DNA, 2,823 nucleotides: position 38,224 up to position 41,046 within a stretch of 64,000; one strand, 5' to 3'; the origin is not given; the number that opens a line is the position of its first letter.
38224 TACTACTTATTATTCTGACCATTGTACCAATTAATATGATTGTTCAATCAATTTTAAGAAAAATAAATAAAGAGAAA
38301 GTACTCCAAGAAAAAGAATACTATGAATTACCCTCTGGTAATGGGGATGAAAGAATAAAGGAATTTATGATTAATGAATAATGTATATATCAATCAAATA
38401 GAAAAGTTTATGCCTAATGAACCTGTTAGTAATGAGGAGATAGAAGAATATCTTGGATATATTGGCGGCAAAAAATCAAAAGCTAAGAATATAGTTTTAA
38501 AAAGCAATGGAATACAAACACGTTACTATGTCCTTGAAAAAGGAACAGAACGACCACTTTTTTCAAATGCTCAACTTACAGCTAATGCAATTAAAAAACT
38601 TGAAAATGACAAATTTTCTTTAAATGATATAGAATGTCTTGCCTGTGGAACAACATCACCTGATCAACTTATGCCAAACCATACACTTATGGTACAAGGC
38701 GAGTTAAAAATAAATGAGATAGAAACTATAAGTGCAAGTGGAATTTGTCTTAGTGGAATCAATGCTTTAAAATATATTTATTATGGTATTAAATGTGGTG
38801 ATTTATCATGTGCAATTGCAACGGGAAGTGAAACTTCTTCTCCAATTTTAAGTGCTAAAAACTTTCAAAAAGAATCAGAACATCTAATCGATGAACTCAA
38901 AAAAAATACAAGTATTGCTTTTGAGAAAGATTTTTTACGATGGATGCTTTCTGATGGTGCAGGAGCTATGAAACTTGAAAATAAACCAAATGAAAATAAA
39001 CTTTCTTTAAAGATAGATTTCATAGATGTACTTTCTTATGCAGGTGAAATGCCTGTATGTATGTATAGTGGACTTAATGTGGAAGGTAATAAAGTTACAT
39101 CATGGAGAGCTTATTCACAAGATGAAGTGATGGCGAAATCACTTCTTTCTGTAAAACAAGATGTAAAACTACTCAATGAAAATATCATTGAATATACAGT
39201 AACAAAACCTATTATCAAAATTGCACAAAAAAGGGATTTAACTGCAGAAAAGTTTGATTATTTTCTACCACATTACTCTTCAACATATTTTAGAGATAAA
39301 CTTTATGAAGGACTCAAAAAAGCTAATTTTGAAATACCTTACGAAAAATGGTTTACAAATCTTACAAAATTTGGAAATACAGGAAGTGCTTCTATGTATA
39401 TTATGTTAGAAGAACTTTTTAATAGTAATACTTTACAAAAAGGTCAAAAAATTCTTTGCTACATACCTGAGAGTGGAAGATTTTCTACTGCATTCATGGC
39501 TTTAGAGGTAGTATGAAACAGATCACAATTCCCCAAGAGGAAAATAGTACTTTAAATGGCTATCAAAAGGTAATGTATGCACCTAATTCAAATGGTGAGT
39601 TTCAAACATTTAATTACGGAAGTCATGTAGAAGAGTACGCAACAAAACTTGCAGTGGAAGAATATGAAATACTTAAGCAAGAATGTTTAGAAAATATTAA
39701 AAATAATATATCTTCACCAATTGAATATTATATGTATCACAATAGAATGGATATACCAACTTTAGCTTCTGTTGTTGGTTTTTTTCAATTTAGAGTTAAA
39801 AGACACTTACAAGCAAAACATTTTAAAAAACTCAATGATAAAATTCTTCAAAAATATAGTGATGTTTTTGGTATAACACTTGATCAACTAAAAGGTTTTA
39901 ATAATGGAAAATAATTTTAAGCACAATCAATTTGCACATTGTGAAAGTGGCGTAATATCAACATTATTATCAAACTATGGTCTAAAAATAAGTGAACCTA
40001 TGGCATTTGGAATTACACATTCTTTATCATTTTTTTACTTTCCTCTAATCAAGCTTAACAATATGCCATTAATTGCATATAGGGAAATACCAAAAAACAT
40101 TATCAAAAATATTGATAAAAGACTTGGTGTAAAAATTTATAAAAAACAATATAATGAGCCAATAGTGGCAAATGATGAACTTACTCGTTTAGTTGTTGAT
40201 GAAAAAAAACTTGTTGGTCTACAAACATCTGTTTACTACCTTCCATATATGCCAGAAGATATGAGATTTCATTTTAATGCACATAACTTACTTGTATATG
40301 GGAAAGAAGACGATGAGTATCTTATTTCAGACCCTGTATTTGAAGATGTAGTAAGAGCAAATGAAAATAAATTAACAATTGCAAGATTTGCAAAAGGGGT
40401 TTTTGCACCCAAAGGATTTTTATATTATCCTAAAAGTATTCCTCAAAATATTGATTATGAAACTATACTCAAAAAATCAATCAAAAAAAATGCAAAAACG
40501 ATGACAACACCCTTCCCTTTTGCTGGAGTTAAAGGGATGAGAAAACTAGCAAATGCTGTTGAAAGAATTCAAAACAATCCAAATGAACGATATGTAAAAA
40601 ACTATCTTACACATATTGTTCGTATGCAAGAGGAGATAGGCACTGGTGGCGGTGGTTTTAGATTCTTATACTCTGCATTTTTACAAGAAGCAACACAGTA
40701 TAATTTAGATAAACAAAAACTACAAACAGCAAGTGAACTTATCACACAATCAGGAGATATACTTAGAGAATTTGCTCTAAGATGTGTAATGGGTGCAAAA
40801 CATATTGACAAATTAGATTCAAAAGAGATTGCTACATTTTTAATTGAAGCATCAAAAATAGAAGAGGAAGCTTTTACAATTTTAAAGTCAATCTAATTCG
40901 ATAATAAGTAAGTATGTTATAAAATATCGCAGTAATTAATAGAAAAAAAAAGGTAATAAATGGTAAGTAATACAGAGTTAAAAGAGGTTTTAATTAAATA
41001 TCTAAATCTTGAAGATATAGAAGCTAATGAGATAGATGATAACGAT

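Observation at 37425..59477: Flexirubin-type aryl-polyene + dialkylresorcinol pigment cluster (~22 kb, ~26 genes) in an Arcobacter-like Campylobacterota chromosome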

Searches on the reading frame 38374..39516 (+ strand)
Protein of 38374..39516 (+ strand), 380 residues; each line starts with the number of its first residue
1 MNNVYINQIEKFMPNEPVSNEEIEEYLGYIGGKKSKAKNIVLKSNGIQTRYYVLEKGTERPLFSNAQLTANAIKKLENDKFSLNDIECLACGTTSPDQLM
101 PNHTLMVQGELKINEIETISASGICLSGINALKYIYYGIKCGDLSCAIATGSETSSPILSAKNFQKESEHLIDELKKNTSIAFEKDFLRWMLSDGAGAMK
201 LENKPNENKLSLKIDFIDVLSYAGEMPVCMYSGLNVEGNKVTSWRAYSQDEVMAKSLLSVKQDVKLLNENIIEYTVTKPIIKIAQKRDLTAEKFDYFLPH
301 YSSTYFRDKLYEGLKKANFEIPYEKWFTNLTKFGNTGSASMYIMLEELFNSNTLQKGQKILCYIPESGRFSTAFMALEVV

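Call 3: search_protein_families(library=pfam, proteins=[window:38374-39516:+], max_evalue=0.01)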
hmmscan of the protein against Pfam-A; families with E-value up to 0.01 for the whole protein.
window:38374-39516:+ (380 aa): 2 families
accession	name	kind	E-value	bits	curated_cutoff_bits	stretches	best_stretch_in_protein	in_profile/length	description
PF08541.16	ACP_syn_III_C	-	2.4e-10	40.9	26.6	1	285-362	2-74/90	3-Oxoacyl-[acyl-carrier-protein (ACP)] synthase III C terminal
PF00108.29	Thiolase_N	-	0.00013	21.8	26.4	1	64-170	22-130/260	Thiolase, N-terminal domain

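Call 6: search_protein_families(library=ncbifam, proteins=[window:38374-39516:+], max_evalue=0.01)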
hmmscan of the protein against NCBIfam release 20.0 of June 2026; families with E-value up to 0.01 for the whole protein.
window:38374-39516:+ (380 aa): 11 families
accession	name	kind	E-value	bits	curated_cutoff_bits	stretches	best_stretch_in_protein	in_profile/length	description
NF005293.2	PRK06816.1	subfamily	6.8e-181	601.3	450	1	4-380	1-378/378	StlD/DarB family beta-ketosynthase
NF053539.1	resorcinol_DarB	exception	4.9e-149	496.5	550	1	2-380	1-377/377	dialkylresorcinol biosynthesis protein DarB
NF006829.0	PRK09352.1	subfamily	1.7e-21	76.5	249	2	3-162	4-151/322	beta-ketoacyl-ACP synthase 3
NF005541.0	PRK07204.1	equivalog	4.1e-21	75.7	402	2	3-160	4-150/329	beta-ketoacyl-ACP synthase III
TIGR00747.1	fabH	subfamily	7.8e-18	64.6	292.1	2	6-161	5-148/322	beta-ketoacyl-ACP synthase III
NF006720.0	PRK09258.1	equivalog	3.7e-17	62.6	285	1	2-362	4-322/338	3-oxoacyl-ACP synthase III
NF004623.0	PRK05963.1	equivalog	1.3e-11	44.4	437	2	243-369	200-319/328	beta-ketoacyl-ACP synthase III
TIGR01930.1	AcCoA-C-Actrans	subfamily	4.7e-08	32.4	240.55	1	63-201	19-158/385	acetyl-CoA C-acyltransferase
TIGR03150.1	fabF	equivalog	0.00061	18.6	493.75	1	119-204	155-241/407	beta-ketoacyl-ACP synthase II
NF005589.0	PRK07314.1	subfamily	0.0034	16.2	387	1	118-205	157-245/413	beta-ketoacyl-ACP synthase II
NF006434.0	PRK08722.1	equivalog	0.0099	14.8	759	0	117-204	156-244/414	beta-ketoacyl-ACP synthase II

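Call 15: find_encoding_contigs(protein=window:38374-39516:+, flank=10000, max_places=6)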
Protein window:38374-39516:+ (380 aa): 2 contigs read that carry it; 1 place shown.
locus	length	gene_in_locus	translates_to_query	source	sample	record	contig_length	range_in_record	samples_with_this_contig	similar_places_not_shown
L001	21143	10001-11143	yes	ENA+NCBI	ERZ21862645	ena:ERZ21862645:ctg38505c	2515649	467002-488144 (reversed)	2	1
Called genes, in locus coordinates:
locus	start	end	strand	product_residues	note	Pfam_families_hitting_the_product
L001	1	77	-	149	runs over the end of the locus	PF13442:Cytochrome_CBB3 (faint)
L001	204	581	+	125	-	-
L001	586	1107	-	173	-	PF00226:DnaJ (faint)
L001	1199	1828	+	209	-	-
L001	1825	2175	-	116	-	-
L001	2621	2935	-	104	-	-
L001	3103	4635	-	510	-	PF02142:MGS, PF01808:AICARFT_IMPCHas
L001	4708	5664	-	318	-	PF13353:Fer4_12 (weak), PF04055:Radical_SAM, PF06463:Mob_synth_C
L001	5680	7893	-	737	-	PF18072:FGAR-AT_linker, PF00586:AIRS, PF02769:AIRS_C, PF00586:AIRS, PF02769:AIRS_C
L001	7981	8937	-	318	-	PF05057:DUF676 (weak), PF24096:DUF7379 (faint), PF06028:DUF915, PF07819:PGAP1 (weak)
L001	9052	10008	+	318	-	-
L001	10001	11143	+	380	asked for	PF08541:ACP_syn_III_C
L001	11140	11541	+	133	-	-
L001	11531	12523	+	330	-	PF14399:BtrH_N, PF16169:DUF4872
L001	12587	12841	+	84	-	PF00550:PP-binding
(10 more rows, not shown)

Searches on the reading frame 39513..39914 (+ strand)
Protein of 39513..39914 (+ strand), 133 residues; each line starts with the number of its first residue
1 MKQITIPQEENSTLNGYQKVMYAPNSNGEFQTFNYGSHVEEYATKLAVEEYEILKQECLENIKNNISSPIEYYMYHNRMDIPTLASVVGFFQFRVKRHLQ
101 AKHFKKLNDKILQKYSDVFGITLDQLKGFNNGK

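Call 3: search_protein_families(library=pfam, proteins=[window:39513-39914:+], max_evalue=0.01)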
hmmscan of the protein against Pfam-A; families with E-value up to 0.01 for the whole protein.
window:39513-39914:+ (133 aa): 0 families

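Call 6: search_protein_families(library=ncbifam, proteins=[window:39513-39914:+], max_evalue=0.01)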
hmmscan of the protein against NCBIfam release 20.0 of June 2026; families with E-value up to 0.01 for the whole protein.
window:39513-39914:+ (133 aa): 2 families
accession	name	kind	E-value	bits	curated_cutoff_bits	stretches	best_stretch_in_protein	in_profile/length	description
NF053536.1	DarG_fam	subfamily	6e-41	139.7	70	1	1-129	1-130/131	DarG family dialkylresorcinol biosynthesis protein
NF053545.1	flexirubin_DarG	equivalog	3.5e-33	114.5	170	1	1-127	1-129/129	flexirubin biosynthesis protein DarG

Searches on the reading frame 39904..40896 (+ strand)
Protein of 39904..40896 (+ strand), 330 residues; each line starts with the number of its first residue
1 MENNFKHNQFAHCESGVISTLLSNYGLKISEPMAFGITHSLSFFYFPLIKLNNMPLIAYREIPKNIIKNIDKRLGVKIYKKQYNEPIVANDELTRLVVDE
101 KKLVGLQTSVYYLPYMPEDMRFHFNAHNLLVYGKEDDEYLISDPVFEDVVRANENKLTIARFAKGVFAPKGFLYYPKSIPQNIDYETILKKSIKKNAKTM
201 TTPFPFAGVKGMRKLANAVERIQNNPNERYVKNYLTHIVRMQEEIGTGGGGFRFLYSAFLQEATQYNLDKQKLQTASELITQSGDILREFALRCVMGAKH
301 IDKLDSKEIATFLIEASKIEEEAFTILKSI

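Call 3: search_protein_families(library=pfam, proteins=[window:39904-40896:+], max_evalue=0.01)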
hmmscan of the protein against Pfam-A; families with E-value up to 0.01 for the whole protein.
window:39904-40896:+ (330 aa): 2 families
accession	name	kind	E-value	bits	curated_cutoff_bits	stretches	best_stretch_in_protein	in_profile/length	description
PF16169.10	DUF4872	-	5e-49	166.8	28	1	156-327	2-173/173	Domain of unknown function (DUF4872)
PF14399.12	BtrH_N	-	3.7e-44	150.7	29.7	1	12-144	1-134/134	Butirosin biosynthesis protein H, N-terminal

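Call 6: search_protein_families(library=ncbifam, proteins=[window:39904-40896:+], max_evalue=0.01)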
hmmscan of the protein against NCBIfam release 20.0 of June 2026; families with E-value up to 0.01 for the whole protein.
window:39904-40896:+ (330 aa): 1 family
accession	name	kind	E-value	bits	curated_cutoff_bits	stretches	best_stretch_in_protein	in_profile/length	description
NF053550.1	DarH_acyl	equivalog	5.4e-139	462.9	300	1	4-328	1-325/325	BtrH-related acyltransferase DarH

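Call 22: search_dna_similar(query=window:39904-40896:+, collection=plasmids, mode=protein, max_rows=25)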
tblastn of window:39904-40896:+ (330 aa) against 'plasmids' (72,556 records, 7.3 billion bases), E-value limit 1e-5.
Records with a match: 67; places in all: 67; records where one place covers at least 80% of the query: 13.
Best place of each record, by identity: <60% 67.
By first word of the organism name: Acinetobacter 44; Bacillus 12; Streptomyces 4; Embleya 2; Haladaptatus 2; Nonomuraea 1; Natribaculum 1; Halomicrococcus 1.
By predicted mobility (MOB-suite, as given by PLSDB): non-mobilizable 30; conjugative 21; mobilizable 16.
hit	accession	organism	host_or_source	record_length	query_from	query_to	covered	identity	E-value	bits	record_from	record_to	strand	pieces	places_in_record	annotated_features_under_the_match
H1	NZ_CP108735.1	Streptomyces sp. NBC_00984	-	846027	12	330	97%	29.4%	5e-26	115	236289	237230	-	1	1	BtrH N-terminal domain-containing protein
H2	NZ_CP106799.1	Streptomyces sp. HUAS 15-9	microorganism,rhizosphere soil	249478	12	330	97%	28.3%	3e-23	107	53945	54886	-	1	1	BtrH N-terminal domain-containing protein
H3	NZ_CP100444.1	Streptomyces rimosus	pure culture,OTC cluster deletion ...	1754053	12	330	97%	28.3%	3e-22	104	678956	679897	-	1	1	record has no annotation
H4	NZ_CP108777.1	Embleya sp. NBC_00896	-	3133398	12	330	97%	26.9%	9e-18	92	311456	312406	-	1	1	none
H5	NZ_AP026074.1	Streptomyces nigrescens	-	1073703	12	330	97%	26.8%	2e-19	97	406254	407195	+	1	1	none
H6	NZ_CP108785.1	Embleya sp. NBC_00888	-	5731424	12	330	97%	26.6%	3e-23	107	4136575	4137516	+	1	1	none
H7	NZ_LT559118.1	Nonomuraea gerenzanensis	-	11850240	12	326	95%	25.9%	1e-23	108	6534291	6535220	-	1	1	none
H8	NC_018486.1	Bacillus thuringiensis HD-771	-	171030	12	330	97%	25.6%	4e-8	62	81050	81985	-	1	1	BtrH N-terminal domain-containing protein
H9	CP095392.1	Natribaculum breve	cell culture,saline soil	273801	1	329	100%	24.4%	1e-10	70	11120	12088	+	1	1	record has no annotation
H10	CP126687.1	Bacillus bombysepticus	Microtermes sp. colony Mi106,bacterial ...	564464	12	330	97%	24.8%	1e-7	61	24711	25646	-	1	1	DUF4872 domain-containing protein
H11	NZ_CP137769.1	Bacillus cereus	Passiflora edulis Sims,Pure ...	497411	12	330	97%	24.8%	2e-7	61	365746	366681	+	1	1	BtrH N-terminal domain-containing protein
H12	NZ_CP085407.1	Bacillus bombysepticus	single cell,soil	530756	12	330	97%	24.8%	2e-7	61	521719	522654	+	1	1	BtrH N-terminal domain-containing protein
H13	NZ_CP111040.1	Haladaptatus caseinilyticus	cell culture,sediment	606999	3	330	99%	23.8%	5e-7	59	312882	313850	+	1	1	BtrH N-terminal domain-containing protein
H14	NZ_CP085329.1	Haladaptatus salinisoli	cell culture,saline soil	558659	3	262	79%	27.6%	1e-13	79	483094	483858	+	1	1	BtrH N-terminal domain-containing protein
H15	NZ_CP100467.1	Halomicrococcus gelatinilyticus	cell culture,sediment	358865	3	262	79%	27.2%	1e-15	86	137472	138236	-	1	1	BtrH N-terminal domain-containing protein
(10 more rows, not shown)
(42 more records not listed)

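Call 27: search_protein_representatives(protein=window:39904-40896:+)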
Query: 330 residues. Proteins with E-value up to 0.001 (for the whole library): 804; up to 1e-10: 409; up to 1e-30: 108. The best 150 are listed.
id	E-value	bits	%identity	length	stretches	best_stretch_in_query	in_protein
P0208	1.4e-103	363.0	71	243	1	89-330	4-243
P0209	1.2e-84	300.8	45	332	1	4-329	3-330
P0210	2.4e-81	290.0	46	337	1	5-328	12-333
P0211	9.3e-77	274.9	41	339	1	7-330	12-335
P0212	5.8e-76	272.3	45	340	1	4-324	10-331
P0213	1.2e-74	268.0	42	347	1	4-327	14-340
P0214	8.6e-71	255.3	44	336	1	3-307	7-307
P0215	1.4e-70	254.6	44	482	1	4-316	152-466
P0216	9.7e-68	245.3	39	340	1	4-327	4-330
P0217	6.3e-66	239.3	41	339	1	4-329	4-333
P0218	1.2e-65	238.4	39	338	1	4-328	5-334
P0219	3.2e-65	237.0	38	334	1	4-328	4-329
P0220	6.6e-63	229.4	40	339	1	3-301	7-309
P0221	1.4e-62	228.3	39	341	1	3-303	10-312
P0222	8.4e-62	225.8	40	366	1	4-324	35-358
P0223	3.5e-60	220.4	40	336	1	4-326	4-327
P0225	3.6e-59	217.1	39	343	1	3-292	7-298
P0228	4.8e-57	210.1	38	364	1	5-300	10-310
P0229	5.3e-57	210.0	38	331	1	2-281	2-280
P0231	6.5e-56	206.4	39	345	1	4-301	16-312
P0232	1.1e-55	205.6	42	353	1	5-296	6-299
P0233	1.7e-55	205.1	36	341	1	4-301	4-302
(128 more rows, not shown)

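Call 29: list_cluster_members(proteins=[P0209, P0210, P0211, P0212, P0213, P0214, P0216, P0217, P0218, P0219])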
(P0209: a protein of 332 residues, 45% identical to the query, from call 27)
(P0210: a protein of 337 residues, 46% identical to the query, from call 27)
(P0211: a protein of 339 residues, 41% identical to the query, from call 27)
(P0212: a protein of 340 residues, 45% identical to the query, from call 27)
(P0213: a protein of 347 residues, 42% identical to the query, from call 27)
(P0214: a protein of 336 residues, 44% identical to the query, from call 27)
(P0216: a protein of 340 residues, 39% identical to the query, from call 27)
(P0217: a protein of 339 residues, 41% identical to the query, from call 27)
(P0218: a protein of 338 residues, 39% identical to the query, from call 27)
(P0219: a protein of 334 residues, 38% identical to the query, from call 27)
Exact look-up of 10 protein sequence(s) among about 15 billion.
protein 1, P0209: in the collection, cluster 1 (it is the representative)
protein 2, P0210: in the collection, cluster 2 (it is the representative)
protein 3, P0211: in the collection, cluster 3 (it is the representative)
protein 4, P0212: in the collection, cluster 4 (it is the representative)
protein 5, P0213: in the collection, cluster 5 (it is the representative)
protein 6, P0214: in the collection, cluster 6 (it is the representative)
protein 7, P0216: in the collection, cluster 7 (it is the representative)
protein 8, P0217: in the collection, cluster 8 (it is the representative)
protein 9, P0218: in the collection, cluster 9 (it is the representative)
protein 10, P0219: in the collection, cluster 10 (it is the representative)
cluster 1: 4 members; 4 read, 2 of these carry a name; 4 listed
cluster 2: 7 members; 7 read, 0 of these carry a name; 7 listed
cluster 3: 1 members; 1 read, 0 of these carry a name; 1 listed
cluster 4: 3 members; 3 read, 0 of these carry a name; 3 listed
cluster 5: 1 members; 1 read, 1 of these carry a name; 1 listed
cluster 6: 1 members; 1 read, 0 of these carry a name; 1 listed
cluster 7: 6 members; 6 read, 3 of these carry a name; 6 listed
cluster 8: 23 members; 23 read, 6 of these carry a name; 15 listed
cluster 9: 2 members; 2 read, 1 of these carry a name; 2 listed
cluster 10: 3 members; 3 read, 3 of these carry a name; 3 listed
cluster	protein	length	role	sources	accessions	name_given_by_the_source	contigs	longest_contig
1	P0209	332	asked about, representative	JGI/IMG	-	-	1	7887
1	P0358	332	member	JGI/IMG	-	hypothetical protein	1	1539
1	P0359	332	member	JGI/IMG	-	hypothetical protein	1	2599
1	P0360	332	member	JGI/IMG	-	-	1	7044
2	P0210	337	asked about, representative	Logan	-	-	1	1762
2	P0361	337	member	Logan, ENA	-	-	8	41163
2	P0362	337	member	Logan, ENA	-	-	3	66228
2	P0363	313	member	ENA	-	-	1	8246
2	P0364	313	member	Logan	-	-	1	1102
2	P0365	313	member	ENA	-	-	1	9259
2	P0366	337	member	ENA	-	-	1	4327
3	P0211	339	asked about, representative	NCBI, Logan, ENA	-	-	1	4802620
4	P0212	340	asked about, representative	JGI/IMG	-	-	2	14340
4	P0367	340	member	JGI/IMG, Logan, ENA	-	-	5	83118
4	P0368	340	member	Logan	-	-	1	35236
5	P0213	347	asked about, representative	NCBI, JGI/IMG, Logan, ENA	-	hypothetical protein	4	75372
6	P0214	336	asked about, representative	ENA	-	-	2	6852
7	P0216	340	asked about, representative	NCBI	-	-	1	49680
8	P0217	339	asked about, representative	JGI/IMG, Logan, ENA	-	-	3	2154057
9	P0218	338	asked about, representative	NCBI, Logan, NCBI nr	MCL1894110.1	MAG: BtrH N-terminal domain-containing protein [Holophagaceae bacterium] | BtrH N-terminal domain-containing protein [Holophagaceae bacterium]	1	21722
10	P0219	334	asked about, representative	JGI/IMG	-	hypothetical protein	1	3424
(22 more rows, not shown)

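Call 82: list_cluster_members(proteins=[P0220, P0221, P0222, P0223, P0225, P0228, P0229, P0231, P0232, P0233])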
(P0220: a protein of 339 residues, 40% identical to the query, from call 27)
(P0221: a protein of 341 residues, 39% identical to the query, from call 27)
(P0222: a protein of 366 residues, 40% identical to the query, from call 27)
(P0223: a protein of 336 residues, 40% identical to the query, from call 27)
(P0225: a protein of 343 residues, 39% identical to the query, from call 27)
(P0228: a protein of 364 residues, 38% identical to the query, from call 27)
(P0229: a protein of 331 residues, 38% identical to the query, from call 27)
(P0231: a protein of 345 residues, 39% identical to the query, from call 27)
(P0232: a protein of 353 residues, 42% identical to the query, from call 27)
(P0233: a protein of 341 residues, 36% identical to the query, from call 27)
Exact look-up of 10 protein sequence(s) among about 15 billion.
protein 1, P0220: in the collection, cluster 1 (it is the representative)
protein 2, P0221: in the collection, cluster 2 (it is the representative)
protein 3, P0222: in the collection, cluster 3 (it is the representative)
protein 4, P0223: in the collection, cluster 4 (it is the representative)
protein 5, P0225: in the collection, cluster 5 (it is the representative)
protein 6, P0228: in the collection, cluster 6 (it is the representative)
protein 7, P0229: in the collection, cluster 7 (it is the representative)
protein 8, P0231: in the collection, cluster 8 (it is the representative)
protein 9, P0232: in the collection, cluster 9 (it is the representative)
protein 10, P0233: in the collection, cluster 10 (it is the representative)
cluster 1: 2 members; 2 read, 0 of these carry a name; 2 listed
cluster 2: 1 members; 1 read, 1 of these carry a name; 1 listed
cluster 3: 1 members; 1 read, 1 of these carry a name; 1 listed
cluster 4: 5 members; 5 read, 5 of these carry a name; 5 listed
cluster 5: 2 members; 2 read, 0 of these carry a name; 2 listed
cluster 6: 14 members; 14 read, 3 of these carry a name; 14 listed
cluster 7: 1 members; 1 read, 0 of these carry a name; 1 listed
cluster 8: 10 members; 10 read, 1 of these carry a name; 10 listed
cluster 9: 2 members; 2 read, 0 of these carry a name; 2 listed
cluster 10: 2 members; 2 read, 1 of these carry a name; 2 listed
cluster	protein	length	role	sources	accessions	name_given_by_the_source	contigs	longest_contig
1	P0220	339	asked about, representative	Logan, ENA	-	-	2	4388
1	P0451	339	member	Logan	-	-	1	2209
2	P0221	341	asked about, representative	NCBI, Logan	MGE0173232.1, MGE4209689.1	MAG: BtrH N-terminal domain-containing protein [Oligoflexales bacterium]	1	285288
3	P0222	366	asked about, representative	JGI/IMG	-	hypothetical protein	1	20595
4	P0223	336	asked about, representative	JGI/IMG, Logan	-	hypothetical protein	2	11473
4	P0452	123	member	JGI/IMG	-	hypothetical protein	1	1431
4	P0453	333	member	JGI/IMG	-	hypothetical protein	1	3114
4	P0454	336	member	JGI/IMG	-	hypothetical protein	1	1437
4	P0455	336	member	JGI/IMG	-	uncharacterized protein YvpB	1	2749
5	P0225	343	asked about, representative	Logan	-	-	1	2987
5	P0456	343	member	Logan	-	-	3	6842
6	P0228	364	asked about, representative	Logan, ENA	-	-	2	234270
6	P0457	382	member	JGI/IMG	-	hypothetical protein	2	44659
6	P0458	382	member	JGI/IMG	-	hypothetical protein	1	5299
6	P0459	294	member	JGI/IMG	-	hypothetical protein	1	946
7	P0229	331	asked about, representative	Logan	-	-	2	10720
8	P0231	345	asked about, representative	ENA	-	-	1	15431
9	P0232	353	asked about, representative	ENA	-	-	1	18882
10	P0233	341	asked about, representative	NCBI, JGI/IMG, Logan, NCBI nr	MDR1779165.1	MAG: BtrH N-terminal domain-containing protein [Tannerella sp.] | hypothetical protein | BtrH N-terminal domain-containing protein [Tannerella sp.]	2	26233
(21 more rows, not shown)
